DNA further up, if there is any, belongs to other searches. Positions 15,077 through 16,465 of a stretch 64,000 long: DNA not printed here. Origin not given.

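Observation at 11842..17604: Amino-acid racemase, three ATP-grasp ligases and an LD-carboxypeptidase: candidate D-amino-acid peptide pathway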

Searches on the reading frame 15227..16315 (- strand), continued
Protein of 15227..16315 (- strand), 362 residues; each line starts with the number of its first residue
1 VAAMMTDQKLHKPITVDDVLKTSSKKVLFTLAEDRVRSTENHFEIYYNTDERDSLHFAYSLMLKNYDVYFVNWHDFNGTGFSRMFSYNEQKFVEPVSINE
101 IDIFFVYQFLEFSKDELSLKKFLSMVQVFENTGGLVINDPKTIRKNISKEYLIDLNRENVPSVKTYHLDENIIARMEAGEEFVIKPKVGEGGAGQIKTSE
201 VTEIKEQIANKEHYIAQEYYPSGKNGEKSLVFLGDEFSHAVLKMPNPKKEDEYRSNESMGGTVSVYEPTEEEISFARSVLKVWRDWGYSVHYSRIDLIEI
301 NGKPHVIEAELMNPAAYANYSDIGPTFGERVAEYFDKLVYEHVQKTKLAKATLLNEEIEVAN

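Call 25: search_protein_families(library=ncbifam, proteins=[L004:9222-10004:+, L003:14599-15909:-, L006:14207-15493:-, L003:13619-14512:-, L006:13137-14102:-, L004:10947-12230:+, L003:16048-16986:-, L008:4988-6097:+], max_evalue=0.01)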
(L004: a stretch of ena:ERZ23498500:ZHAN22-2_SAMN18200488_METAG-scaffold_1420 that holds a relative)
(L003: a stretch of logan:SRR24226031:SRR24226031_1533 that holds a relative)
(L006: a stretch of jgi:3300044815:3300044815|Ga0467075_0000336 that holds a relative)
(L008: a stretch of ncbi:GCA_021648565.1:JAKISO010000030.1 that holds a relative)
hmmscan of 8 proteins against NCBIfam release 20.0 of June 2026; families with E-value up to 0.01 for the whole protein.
L004:9222-10004:+ (260 aa): 6 families
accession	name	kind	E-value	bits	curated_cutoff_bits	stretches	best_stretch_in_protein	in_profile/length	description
NF052483.1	racemase_CuyB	equivalog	3e-68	230.1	190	1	5-229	1-223/225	cysteate racemase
TIGR00035.1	asp_race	subfamily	2e-67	227.2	93.1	1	2-237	2-233/236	amino acid racemase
NF007569.0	PRK10200.1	equivalog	5.3e-16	59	417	1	3-228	2-225/230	aspartate/glutamate racemase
TIGR00067.1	glut_race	equivalog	3.4e-12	46.3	146.65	1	75-207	61-187/251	glutamate racemase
NF002035.0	PRK00865.1-3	equivalog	6.8e-09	35.7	328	1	77-205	67-189/267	glutamate racemase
NF005679.0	PRK07475.1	subfamily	4.4e-05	23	231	1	58-128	62-132/246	hypothetical protein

L003:14599-15909:- (436 aa): 7 families
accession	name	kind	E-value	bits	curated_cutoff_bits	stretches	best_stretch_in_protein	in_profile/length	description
NF002563.0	PRK02186.1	subfamily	3.2e-12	45.5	625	1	78-393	69-359/890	argininosuccinate lyase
TIGR03909.1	pyrrolys_PylC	equivalog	9.5e-06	24.6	248.3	1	208-331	158-277/374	3-methylornithine--L-lysine ligase PylC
TIGR01369.1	CPSaseII_lrg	equivalog_domain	0.00025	18.8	1027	1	215-334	749-867/1052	carbamoyl-phosphate synthase (glutamine-hydrolyzing) large subunit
TIGR02712.1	urea_carbox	equivalog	0.00026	18.8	1303.85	1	258-393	244-377/1201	urea carboxylase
NF053643.1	Ddl_archaea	equivalog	0.0042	16.1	500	1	209-306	172-271/367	putative pseudomurein biosynthesis ATP-grasp protein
NF009402.0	PRK12767.1-1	equivalog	0.005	15.7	218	0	141-178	137-174/329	carbamoyl phosphate synthase-like protein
NF009471.0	PRK12833.1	equivalog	0.0053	15.4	686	1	269-374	259-362/467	acetyl-CoA carboxylase biotin carboxylase subunit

L006:14207-15493:- (428 aa): 5 families
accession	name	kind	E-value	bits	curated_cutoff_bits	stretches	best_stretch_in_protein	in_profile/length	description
NF002563.0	PRK02186.1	subfamily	3.5e-13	48.7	625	1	61-333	61-311/890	argininosuccinate lyase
TIGR03909.1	pyrrolys_PylC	equivalog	0.001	17.9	248.3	0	142-303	121-256/374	3-methylornithine--L-lysine ligase PylC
NF000091.3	D_ala_D_ser_VanG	exception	0.002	17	495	1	108-174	133-202/344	D-alanine--D-serine ligase VanG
NF009471.0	PRK12833.1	equivalog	0.0062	15.1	686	0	251-368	248-363/467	acetyl-CoA carboxylase biotin carboxylase subunit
TIGR02712.1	urea_carbox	equivalog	0.0087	13.8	1303.85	0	251-386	244-377/1201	urea carboxylase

L003:13619-14512:- (297 aa): 3 families
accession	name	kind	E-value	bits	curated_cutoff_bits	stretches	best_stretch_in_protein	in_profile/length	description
TIGR01380.1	glut_syn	equivalog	1.1e-05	24.6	299.05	1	91-182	110-197/312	glutathione synthase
NF003573.0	PRK05246.1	equivalog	8e-05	21.6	272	0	92-200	112-219/316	glutathione synthase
NF040720.1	MptN_Meth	equivalog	0.0047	16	350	1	91-173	88-172/291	tetrahydromethanopterin:alpha-L-glutamate ligase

L006:13137-14102:- (321 aa): 1 family
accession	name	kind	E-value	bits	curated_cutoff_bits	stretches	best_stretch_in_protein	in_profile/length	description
TIGR01380.1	glut_syn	equivalog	0.00061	18.9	299.05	1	115-288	110-282/312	glutathione synthase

L004:10947-12230:+ (427 aa): 4 families
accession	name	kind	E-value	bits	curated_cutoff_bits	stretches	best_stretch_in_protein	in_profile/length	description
NF005096.0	PRK06524.1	equivalog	1.7e-08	33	684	1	238-301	264-328/493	biotin carboxylase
NF042917.1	PAGG_GluLig_BesA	equivalog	3.3e-06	26.1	750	1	185-298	239-351/432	L-propargylglycine--L-glutamate ligase BesA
NF040722.1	MfnD_Meth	equivalog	3.1e-05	23.6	400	1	193-297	155-252/288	tyramine--L-glutamate ligase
NF053643.1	Ddl_archaea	equivalog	0.00036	19.6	500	1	145-299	125-275/367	putative pseudomurein biosynthesis ATP-grasp protein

L003:16048-16986:- (312 aa): 0 families

L008:4988-6097:+ (369 aa): 3 families
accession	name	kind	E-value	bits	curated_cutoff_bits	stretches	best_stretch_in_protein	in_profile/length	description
NF033572.1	transpos_ISKra4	equivalog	2.5e-68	231.1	205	1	4-347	105-422/422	ISKra4 family transposase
NF033529.1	transpos_ISLre2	equivalog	6.9e-11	42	200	1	156-360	141-337/382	ISLre2 family transposase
NF041731.2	transpos_ISH6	equivalog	0.00018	20.4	240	1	282-352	339-414/414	ISH6 family transposase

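Call 26: search_protein_families(library=pfam, proteins=[L004:9222-10004:+, L003:14599-15909:-, L006:14207-15493:-, L003:13619-14512:-, L006:13137-14102:-, L004:10947-12230:+, L003:16048-16986:-, L008:4988-6097:+], max_evalue=0.01)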
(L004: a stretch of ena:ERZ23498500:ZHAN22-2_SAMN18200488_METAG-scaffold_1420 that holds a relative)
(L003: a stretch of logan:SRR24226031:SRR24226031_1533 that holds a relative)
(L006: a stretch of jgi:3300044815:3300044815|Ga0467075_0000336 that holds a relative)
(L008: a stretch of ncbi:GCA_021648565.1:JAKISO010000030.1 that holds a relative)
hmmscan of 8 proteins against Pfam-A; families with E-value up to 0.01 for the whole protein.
L004:9222-10004:+ (260 aa): 2 families
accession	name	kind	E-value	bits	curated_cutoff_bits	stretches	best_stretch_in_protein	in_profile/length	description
PF01177.27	Asp_Glu_race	-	8.6e-43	147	31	1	8-226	1-210/211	Asp/Glu/Hydantoin racemase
PF13714.12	PEP_mutase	-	6.7e-05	23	31.5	1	49-117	144-205/240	Phosphoenolpyruvate phosphomutase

L003:14599-15909:- (436 aa): 3 families
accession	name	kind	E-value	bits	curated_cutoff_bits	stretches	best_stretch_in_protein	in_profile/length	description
PF13535.11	ATP-grasp_4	-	2e-07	31.2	27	1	153-306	3-151/160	ATP-grasp domain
PF02786.22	CPSase_L_D2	-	0.00016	21.7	19.8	1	259-334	133-206/211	Carbamoyl-phosphate synthase L chain, ATP binding domain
PF02655.19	ATP-grasp_3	-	0.0054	17.3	23.2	0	197-308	49-158/160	ATP-grasp domain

L006:14207-15493:- (428 aa): 2 families
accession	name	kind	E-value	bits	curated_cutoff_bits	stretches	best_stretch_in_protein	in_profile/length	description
PF13535.11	ATP-grasp_4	-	1.4e-08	35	27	1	145-301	2-154/160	ATP-grasp domain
PF02786.22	CPSase_L_D2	-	0.00054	20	19.8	1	252-327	133-206/211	Carbamoyl-phosphate synthase L chain, ATP binding domain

L003:13619-14512:- (297 aa): 3 families
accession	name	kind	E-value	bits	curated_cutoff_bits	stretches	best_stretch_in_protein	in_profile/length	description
PF02955.21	GSH-S_ATP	-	4.3e-05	23.5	23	0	119-200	14-96/175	Prokaryotic glutathione synthetase, ATP-grasp domain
PF14398.11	ATPgrasp_YheCD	-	0.00087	19.1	26.8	1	119-160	31-72/255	YheC/D like ATP-grasp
PF14243.11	R2K_3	-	0.0037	17.9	26.3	1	163-245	53-130/169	ATP-grasp domain, R2K clade family 3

L006:13137-14102:- (321 aa): 0 families

L004:10947-12230:+ (427 aa): 4 families
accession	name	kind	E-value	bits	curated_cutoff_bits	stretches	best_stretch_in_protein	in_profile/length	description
PF02655.19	ATP-grasp_3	-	2.4e-06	28.2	23.2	1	171-299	40-160/160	ATP-grasp domain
PF06973.17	DUF1297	-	0.00051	20.1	23.8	1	240-304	83-150/188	Domain of unknown function (DUF1297)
PF24923.1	ATP-grasp_IQCH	-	0.0066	16.3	27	0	208-282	152-226/266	IQCH-like, ATP-grasp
PF14398.11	ATPgrasp_YheCD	-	0.0073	16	26.8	0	250-298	180-229/255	YheC/D like ATP-grasp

L003:16048-16986:- (312 aa): 0 families

L008:4988-6097:+ (369 aa): 1 family
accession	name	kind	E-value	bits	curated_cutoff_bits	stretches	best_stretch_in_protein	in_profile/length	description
PF01610.23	DDE_Tnp_ISL3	-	0.0017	18.6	23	1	127-221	2-89/240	Transposase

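Call 30: search_protein_families(library=pfam, proteins=[L057:6478-7020:+, L057:7051-7650:+, L057:7790-8362:+, L057:9133-10002:+, L057:9992-10966:+, L057:10963-11895:+, L057:11937-13790:+, L057:13823-14359:+, L057:14506-16242:+, L057:16295-16813:+], max_evalue=0.01)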
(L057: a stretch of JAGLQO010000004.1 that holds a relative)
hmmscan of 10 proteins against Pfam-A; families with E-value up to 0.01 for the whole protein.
L057:6478-7020:+ (180 aa): 0 families

L057:7051-7650:+ (199 aa): 3 families
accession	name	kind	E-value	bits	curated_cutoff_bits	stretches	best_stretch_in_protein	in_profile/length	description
PF21800.4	KH_KRR1_2nd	-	5.9e-07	29.8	27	1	73-137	4-69/91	KRR1 small subunit processome component, second KH domain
PF22675.2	KH-I_KHDC4-BBP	-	0.00061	20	30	1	88-119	6-37/76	KHDC4/BBP-like, KH-domain type I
PF22891.2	KH_PNO1_2nd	-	0.0033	18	27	1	84-152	16-84/90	Eukaryotic type KH-domain (KH-domain type I) (327.11.2)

L057:7790-8362:+ (190 aa): 2 families
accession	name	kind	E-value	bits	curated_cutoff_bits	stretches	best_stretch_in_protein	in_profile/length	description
PF18955.5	DUF5698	-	2e-23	83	27.5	1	27-84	1-58/58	Domain of unknown function (DUF5698)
PF10035.14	DUF2179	-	1.3e-10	41.3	22.8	1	119-169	3-53/55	Uncharacterized protein conserved in bacteria (DUF2179)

L057:9133-10002:+ (289 aa): 1 family
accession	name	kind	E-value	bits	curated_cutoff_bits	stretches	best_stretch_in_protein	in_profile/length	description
PF01177.27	Asp_Glu_race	-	2.6e-34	119.3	31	1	12-223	1-205/211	Asp/Glu/Hydantoin racemase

L057:9992-10966:+ (324 aa): 2 families
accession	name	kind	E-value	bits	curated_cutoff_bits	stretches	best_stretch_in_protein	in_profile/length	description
PF02955.21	GSH-S_ATP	-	3.9e-06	26.9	23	1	153-264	28-140/175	Prokaryotic glutathione synthetase, ATP-grasp domain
PF03548.22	LolA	-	0.0013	18.9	23.6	0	125-186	75-133/165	Outer membrane lipoprotein carrier protein LolA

L057:10963-11895:+ (310 aa): 4 families
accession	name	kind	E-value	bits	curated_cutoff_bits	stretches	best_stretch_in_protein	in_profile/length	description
PF02955.21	GSH-S_ATP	-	3.9e-05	23.6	23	1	140-272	23-160/175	Prokaryotic glutathione synthetase, ATP-grasp domain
PF14397.11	ATPgrasp_ST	-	9.8e-05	22.1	31.4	1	141-208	52-130/278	Sugar-transfer associated ATP-grasp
PF08443.16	RimK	-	0.0015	18.6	21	1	138-278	27-170/188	RimK-like ATP-grasp domain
PF02786.22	CPSase_L_D2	-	0.0057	16.6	19.8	0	121-204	8-95/211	Carbamoyl-phosphate synthase L chain, ATP binding domain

L057:11937-13790:+ (617 aa): 3 families
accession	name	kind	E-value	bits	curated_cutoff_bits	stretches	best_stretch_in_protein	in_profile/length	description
PF08950.16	DUF1861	-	5.7e-37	127.9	28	1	342-611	5-295/296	Protein of unknown function (DUF1861)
PF02016.21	Peptidase_S66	-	4.5e-16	59.5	25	1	9-122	3-121/121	LD-carboxypeptidase N-terminal domain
PF17676.7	Peptidase_S66C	-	1.6e-13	51.7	23.7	1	164-278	1-120/120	LD-carboxypeptidase C-terminal domain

L057:13823-14359:+ (178 aa): 2 families
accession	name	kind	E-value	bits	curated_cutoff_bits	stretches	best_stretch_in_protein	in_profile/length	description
PF00881.29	Nitroreductase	-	3.7e-23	83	23.5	2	62-149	81-167/167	Nitroreductase family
PF14512.11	TM1586_NiRdase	-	2.2e-10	41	27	1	2-158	1-141/215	Putative TM nitroreductase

L057:14506-16242:+ (578 aa): 0 families

L057:16295-16813:+ (172 aa): 3 families
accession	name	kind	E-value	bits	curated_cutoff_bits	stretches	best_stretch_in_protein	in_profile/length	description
PF00583.31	Acetyltransf_1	-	3.7e-08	34.1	20.7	1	53-147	33-111/116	Acetyltransferase (GNAT) family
PF13508.13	Acetyltransf_7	-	4.9e-06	27.3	27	1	80-131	28-65/84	Acetyltransferase (GNAT) domain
PF13673.13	Acetyltransf_10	-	0.003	18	23.6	1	95-125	50-80/128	Acetyltransferase (GNAT) domain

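Call 42: find_encoding_contigs(protein=P0020, flank=10000, max_places=2)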
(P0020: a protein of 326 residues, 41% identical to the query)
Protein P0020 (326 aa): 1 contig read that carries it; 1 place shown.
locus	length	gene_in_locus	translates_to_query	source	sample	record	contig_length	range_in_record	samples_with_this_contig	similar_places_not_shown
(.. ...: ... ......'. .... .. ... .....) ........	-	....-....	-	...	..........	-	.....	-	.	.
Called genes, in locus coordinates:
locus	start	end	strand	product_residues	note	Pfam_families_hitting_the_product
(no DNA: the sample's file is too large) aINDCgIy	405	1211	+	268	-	PF01177:Asp_Glu_race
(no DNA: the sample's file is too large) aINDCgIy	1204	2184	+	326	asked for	PF02955:GSH-S_ATP (weak)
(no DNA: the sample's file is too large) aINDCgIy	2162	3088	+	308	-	-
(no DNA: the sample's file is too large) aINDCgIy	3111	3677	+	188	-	PF14512:TM1586_NiRdase (weak), PF00881:Nitroreductase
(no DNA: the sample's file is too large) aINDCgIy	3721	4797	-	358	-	PF00091:Tubulin, PF12327:FtsZ_C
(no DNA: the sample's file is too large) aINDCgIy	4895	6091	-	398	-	PF04041:Glyco_hydro_130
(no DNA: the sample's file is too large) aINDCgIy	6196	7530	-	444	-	PF01425:Amidase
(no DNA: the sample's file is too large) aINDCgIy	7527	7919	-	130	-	-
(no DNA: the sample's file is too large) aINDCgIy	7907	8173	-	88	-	-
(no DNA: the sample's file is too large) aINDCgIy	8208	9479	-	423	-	PF01336:tRNA_anti-codon, PF00152:tRNA-synt_2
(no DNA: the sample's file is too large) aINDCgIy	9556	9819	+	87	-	-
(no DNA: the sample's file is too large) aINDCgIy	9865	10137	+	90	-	-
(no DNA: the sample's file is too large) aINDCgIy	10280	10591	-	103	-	?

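Call 60: search_solved_structures(query=A1, max_evalue=0.01)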
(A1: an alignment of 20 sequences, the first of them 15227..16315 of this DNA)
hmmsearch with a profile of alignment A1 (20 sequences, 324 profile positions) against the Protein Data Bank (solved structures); distinct sequences matched with E-value up to 0.01: 8.
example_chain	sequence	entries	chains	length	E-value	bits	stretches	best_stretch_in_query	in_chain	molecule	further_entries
6jil_A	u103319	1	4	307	4.5e-14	55.3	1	113-315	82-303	Cycloserine biosynthesis protein DcsG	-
7qyr_A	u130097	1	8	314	3.9e-08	35.8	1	99-311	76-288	Probable alpha-L-glutamate ligase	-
7qys_A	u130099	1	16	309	7.3e-08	34.9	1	100-284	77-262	Probable alpha-L-glutamate ligase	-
1gsa_A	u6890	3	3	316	1.1e-07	34.4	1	69-252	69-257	GLUTATHIONE SYNTHETASE | GLUTATHIONE BIOSYNTHETIC LIGASE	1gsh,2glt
5zct_A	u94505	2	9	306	1.4e-07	34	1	102-284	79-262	Ribosomal protein S6--L-glutamate ligase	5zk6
4iwx_A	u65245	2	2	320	1.6e-07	33.8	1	102-284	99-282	Ribosomal protein S6 modification protein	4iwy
1glv_A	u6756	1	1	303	1.7e-06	30.4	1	69-206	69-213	GLUTATHIONE SYNTHASE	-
3r23_A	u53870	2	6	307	0.0094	18.1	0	118-294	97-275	D-alanine--D-alanine ligase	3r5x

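Call 61: predict_structure(alignment_id=A1)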
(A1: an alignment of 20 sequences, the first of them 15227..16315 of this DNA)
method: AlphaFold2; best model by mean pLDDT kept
length: 362 residues; sequences in the alignment: 20
mean_pLDDT: 88.2   pTM: 0.83
mean pLDDT of the five models: 88.2, 88.2, 85.7, 84.7, 84.6
residues with pLDDT >= 90: 230; 70-90: 109; 50-70: 21; < 50: 2
segments of 3 or more residues with pLDDT < 50: none
pLDDT, mean of each block of 10 residues (from residue 1): 52 70 87 91 82 90 96 92 97 96 84 83 93 90 91 93 95 95 90 85 92 94 90 93 89 77 93 97 94 93 93 77 92 93 83 80 76
secondary structure, 60 per line:
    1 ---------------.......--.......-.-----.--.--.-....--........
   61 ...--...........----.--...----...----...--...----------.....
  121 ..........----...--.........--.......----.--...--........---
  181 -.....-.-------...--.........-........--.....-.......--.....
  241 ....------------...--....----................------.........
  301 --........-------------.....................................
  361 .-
elements in order: H16-22 E25-31 H47-50 H53-63 E66-72 E84-86 E91-93 E103-105 H116-130 E135-137 H140-147 H151-157 E165-167 H170-177 E182-186 E196-198 H201-209 E214-218 H221-225 E227-233 E236-244 E262-265 H270-285 E292-300 E303-310 H324-361

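Call 65: fold_search(model_id=the predicted structure, library=pdb)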
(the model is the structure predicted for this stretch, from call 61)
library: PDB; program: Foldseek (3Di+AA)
matches with E <= 10: 1179; with E <= 0.001: 503
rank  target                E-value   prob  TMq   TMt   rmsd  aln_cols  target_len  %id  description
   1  6jil_A                2.0e-17  1.00  0.65  0.77   3.9       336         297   18  Crystal structure of D-cycloserine synthetase DcsG (released 2019-12-18)
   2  6jil_B                2.4e-17  1.00  0.66  0.79   3.6       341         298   18  Crystal structure of D-cycloserine synthetase DcsG (released 2019-12-18)
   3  1gsa                  3.6e-16  1.00  0.66  0.75   4.3       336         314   16  STRUCTURE OF GLUTATHIONE SYNTHETASE COMPLEXED WITH ADP AND GLUTATHIONE (released 1996-06-20)
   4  1glv                  2.5e-14  1.00  0.63  0.75   4.1       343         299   14  THREE-DIMENSIONAL STRUCTURE OF THE GLUTATHIONE SYNTHETASE FROM ESCHERICHIA COLI B AT 2.0 ANGSTROMS RESOLUTION (released 1994-01-31)
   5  2glt                  4.2e-14  1.00  0.60  0.71   4.8       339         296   14  STRUCTURE OF ESCHERICHIA COLI GLUTATHIONE SYNTHETASE AT PH 6.0. (released 1995-07-31)
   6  5zct_C                7.6e-14  1.00  0.62  0.75   4.6       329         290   17  The crystal structure of the poly-alpha-L-glutamate peptides synthetase RimK at 2.05 angstrom resolution. (released 2018-07-25)
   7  3vpb_A                1.8e-13  1.00  0.62  0.79   4.6       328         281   17  ArgX from Sulfolobus tokodaii complexed with LysW/Glu/ADP/Mg/Zn/Sulfate (released 2013-02-27)
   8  3vpb_B                3.0e-13  1.00  0.62  0.78   4.8       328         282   18  ArgX from Sulfolobus tokodaii complexed with LysW/Glu/ADP/Mg/Zn/Sulfate (released 2013-02-27)
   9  5zct_A                5.3e-13  1.00  0.61  0.74   4.5       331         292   16  The crystal structure of the poly-alpha-L-glutamate peptides synthetase RimK at 2.05 angstrom resolution. (released 2018-07-25)
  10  4iwx                  6.3e-13  1.00  0.60  0.73   4.7       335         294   16  Rimk structure at 2.85A (released 2013-05-08)
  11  3vpc_C                7.1e-13  1.00  0.58  0.75   3.8       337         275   17  ArgX from Sulfolobus tokodaii complexed with ADP (released 2013-02-27)
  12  7dro_E                9.6e-13  1.00  0.54  0.64   7.1       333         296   13  Structure of ATP-grasp ligase PsnB complexed with minimal precursor (released 2021-09-08)
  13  5zk6                  1.1e-12  1.00  0.59  0.72   5.1       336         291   14  Crystal structure of RimK complexed with RpsF (released 2019-03-27)
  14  7dro_B                1.6e-12  1.00  0.54  0.63   5.9       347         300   13  Structure of ATP-grasp ligase PsnB complexed with minimal precursor (released 2021-09-08)
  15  7dro_A                1.6e-12  1.00  0.53  0.62   6.4       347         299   12  Structure of ATP-grasp ligase PsnB complexed with minimal precursor (released 2021-09-08)
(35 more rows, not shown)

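Call 83: search_protein_families(library=ncbifam, proteins=[L057:9133-10002:+, L028:9237-9953:+, L006:8279-9043:+, L003:9202-9987:+, L012:9232-9918:+, L038:3708-4388:+], max_evalue=1e-10)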
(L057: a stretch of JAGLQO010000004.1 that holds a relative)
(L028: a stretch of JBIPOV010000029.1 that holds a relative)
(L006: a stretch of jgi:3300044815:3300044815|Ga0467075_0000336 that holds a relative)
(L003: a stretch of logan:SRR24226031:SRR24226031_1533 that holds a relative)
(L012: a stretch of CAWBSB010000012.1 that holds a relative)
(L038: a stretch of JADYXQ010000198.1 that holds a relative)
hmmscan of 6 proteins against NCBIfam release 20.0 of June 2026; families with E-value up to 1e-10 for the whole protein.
L057:9133-10002:+ (289 aa): 2 families
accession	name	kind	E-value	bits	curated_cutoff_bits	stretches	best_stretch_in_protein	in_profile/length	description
NF052483.1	racemase_CuyB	equivalog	1.9e-57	194.8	190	1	9-232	1-224/225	cysteate racemase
TIGR00035.1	asp_race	subfamily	1.4e-47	162.2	93.1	1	6-231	2-225/236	amino acid racemase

L028:9237-9953:+ (239 aa): 3 families
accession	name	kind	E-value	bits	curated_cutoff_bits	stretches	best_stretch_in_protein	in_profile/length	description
NF052483.1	racemase_CuyB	equivalog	1.5e-66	224.6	190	1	3-227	1-224/225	cysteate racemase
TIGR00035.1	asp_race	subfamily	1.7e-56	191.5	93.1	1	1-233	3-232/236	amino acid racemase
NF007569.0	PRK10200.1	equivalog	3.1e-14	53.2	417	1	1-229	2-229/230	aspartate/glutamate racemase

L006:8279-9043:+ (254 aa): 2 families
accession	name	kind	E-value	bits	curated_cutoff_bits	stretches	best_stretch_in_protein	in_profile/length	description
NF052483.1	racemase_CuyB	equivalog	1.1e-58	198.9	190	1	1-220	7-223/225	cysteate racemase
TIGR00035.1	asp_race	subfamily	4.1e-49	167.3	93.1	1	1-224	11-229/236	amino acid racemase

L003:9202-9987:+ (261 aa): 3 families
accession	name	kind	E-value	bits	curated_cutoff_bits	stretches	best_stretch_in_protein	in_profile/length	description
NF052483.1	racemase_CuyB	equivalog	6.4e-65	219.2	190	1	12-235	1-223/225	cysteate racemase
TIGR00035.1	asp_race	subfamily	8.2e-54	182.7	93.1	1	11-237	4-227/236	amino acid racemase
NF007569.0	PRK10200.1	equivalog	8.7e-14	51.8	417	1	11-234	3-225/230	aspartate/glutamate racemase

L012:9232-9918:+ (229 aa): 2 families
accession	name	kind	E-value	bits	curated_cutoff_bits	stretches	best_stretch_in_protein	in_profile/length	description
NF052483.1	racemase_CuyB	equivalog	4.8e-67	226.2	190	1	2-227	1-224/225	cysteate racemase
TIGR00035.1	asp_race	subfamily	2.8e-58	197.3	93.1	1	1-229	4-228/236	amino acid racemase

L038:3708-4388:+ (227 aa): 3 families
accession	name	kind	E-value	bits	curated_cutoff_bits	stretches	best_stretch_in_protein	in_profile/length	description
NF052483.1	racemase_CuyB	equivalog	1.4e-65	221.4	190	1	2-226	1-224/225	cysteate racemase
TIGR00035.1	asp_race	subfamily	4.2e-56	190.2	93.1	1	1-227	4-227/236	amino acid racemase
NF007569.0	PRK10200.1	equivalog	9e-15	55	417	1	62-225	65-226/230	aspartate/glutamate racemase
